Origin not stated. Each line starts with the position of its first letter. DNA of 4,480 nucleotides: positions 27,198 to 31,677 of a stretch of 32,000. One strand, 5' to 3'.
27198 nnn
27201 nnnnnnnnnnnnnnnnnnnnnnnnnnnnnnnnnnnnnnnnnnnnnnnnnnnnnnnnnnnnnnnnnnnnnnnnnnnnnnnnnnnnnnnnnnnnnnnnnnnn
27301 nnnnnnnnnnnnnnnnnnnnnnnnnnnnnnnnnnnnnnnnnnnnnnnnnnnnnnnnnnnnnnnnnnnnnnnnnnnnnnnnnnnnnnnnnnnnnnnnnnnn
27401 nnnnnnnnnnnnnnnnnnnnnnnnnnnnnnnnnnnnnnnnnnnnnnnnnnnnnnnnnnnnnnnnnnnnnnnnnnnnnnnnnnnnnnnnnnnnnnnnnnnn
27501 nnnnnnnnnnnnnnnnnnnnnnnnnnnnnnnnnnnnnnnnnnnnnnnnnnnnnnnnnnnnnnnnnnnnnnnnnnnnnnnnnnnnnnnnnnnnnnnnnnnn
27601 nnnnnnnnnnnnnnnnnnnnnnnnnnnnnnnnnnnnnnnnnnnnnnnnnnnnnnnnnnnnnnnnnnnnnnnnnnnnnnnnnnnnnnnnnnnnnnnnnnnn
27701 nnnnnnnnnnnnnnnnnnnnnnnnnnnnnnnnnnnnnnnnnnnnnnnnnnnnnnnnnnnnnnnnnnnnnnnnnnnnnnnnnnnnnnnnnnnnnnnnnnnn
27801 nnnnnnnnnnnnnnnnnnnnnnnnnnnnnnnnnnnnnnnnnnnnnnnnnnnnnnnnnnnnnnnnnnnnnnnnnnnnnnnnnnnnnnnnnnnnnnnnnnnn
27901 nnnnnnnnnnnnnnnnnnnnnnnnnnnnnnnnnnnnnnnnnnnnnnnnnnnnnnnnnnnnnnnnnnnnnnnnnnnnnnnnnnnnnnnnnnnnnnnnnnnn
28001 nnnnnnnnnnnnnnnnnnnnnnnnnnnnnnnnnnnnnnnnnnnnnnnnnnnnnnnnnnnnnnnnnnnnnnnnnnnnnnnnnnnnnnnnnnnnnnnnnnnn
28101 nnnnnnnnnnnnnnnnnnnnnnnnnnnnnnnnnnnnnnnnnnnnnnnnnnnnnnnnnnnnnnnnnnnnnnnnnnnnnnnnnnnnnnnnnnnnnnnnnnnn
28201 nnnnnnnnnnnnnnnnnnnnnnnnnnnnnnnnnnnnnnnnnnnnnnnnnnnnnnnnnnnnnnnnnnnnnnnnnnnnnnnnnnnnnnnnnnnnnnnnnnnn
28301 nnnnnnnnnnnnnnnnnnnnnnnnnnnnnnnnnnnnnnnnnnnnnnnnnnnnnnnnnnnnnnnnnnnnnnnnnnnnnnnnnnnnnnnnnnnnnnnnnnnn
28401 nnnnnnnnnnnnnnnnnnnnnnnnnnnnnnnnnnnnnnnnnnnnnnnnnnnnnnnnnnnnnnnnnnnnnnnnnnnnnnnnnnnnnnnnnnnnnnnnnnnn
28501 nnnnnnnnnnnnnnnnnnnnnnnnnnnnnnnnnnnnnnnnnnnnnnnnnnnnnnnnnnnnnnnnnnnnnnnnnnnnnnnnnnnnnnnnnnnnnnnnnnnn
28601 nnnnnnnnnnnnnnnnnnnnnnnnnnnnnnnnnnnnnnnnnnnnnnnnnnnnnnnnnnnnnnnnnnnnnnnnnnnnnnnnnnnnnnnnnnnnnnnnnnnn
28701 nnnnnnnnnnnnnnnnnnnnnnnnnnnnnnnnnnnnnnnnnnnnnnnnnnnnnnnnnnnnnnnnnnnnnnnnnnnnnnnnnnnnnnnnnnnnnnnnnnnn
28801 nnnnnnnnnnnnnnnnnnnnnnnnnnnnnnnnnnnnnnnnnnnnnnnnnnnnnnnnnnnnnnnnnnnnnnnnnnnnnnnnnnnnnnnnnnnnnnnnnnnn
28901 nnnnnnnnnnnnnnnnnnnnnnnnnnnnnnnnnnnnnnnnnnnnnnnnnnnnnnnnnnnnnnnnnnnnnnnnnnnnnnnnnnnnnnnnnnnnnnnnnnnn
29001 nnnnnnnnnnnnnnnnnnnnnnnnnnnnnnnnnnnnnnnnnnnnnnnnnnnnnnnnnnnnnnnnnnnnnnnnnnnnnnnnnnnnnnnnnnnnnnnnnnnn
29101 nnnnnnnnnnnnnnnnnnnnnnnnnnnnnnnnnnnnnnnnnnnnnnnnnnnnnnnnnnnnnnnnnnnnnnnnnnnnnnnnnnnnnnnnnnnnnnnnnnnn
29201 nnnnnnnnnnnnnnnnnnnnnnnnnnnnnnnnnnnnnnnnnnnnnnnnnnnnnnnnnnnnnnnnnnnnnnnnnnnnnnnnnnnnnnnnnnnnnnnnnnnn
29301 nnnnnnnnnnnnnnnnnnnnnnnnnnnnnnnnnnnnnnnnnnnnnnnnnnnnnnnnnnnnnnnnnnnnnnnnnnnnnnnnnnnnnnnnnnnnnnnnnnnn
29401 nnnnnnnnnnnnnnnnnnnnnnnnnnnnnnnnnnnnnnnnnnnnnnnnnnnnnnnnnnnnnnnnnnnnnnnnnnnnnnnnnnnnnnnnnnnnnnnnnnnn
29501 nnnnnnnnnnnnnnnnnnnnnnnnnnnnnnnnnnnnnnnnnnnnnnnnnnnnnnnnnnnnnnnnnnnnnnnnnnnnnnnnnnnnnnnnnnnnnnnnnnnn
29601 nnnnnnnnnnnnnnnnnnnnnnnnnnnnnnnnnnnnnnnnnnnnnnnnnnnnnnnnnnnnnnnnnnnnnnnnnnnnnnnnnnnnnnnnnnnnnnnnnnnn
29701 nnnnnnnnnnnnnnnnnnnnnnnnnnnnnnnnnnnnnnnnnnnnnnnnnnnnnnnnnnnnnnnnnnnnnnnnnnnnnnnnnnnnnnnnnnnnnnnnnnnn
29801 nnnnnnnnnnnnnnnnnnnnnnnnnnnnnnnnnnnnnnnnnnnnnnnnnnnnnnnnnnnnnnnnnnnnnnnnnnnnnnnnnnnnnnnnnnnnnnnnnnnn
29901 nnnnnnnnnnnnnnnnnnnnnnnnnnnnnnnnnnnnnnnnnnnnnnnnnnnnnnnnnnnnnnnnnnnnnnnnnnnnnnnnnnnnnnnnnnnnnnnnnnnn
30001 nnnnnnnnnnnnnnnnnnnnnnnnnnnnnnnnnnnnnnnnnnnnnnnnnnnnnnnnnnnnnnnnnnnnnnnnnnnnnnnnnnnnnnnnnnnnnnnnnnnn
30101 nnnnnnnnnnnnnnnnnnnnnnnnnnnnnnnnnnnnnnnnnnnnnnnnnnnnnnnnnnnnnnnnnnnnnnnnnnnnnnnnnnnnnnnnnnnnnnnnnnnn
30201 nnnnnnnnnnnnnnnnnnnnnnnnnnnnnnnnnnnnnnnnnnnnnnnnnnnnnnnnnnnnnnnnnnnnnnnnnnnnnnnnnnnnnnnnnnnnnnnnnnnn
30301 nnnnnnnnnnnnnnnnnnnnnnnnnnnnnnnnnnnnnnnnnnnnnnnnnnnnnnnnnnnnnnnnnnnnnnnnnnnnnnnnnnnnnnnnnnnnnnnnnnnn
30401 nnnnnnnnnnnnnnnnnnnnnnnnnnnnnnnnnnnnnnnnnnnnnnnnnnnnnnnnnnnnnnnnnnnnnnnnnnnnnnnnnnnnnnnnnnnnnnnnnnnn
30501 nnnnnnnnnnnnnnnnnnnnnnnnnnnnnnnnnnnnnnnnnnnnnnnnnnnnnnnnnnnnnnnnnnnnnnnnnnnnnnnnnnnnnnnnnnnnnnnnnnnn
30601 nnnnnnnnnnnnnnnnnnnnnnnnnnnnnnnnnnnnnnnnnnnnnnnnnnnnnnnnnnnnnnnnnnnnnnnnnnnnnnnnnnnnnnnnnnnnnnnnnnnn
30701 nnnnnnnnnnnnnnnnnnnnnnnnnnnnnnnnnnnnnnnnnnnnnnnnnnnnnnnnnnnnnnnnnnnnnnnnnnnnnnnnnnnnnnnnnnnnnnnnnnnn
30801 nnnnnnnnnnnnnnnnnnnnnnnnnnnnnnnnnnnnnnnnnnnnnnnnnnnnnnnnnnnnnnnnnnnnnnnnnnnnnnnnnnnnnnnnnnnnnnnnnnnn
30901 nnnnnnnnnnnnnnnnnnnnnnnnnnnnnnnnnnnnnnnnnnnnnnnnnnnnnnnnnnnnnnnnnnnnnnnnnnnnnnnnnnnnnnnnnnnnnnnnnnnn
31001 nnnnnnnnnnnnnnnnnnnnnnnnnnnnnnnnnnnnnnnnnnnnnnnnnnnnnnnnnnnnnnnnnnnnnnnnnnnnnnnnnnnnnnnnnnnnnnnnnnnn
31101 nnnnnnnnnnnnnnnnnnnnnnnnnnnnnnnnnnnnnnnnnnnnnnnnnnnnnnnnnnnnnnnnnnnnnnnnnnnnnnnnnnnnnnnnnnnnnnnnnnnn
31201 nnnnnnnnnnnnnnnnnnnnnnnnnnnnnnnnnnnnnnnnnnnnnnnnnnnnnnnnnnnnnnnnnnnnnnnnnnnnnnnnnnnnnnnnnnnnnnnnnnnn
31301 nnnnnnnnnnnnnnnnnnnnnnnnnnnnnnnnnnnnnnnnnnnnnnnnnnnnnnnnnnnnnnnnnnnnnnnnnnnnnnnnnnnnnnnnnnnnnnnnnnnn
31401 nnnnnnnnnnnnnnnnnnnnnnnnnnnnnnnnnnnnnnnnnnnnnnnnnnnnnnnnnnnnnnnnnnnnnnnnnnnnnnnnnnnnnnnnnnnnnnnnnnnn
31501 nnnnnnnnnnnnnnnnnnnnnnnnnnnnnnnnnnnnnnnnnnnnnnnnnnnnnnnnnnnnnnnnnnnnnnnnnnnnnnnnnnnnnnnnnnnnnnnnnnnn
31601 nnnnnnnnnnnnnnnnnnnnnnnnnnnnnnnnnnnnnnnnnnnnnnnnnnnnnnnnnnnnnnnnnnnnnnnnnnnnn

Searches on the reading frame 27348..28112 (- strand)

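Call 36: search_protein_families(library=pfam, proteins=[window:27348-28112:-], max_evalue=0.0001)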
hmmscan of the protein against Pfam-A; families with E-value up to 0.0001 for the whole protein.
window:27348-28112:- (254 aa): 1 family
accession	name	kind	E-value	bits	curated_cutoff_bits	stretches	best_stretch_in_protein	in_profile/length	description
PF01464.25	SLT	-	1.5e-24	86.3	21.3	1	58-157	4-106/117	Transglycosylase SLT domain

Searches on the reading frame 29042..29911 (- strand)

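Call 36: search_protein_families(library=pfam, proteins=[window:29042-29911:-], max_evalue=0.0001)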
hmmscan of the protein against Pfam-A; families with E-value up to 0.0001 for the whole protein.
window:29042-29911:- (289 aa): 1 family
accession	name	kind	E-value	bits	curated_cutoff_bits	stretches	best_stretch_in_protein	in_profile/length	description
PF11000.13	DUF2840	-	2.7e-73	245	25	1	139-285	1-147/148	Protein of unknown function (DUF2840)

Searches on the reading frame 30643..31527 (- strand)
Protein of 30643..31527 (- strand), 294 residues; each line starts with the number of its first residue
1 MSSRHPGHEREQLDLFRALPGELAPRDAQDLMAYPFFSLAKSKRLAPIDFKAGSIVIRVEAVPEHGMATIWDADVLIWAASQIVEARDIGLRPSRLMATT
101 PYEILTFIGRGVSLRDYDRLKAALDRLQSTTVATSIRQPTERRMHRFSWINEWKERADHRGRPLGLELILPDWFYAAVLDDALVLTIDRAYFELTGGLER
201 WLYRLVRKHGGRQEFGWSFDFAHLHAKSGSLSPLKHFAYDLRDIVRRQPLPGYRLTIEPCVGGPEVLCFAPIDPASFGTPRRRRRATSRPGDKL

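Call 36: search_protein_families(library=pfam, proteins=[window:30643-31527:-], max_evalue=0.0001)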
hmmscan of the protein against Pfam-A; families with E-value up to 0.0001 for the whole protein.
window:30643-31527:- (294 aa): 1 family
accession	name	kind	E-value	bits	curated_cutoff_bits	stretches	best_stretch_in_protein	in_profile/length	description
PF10134.15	RPA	-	6.5e-88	294.6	27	1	26-255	1-228/228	Replication initiator protein A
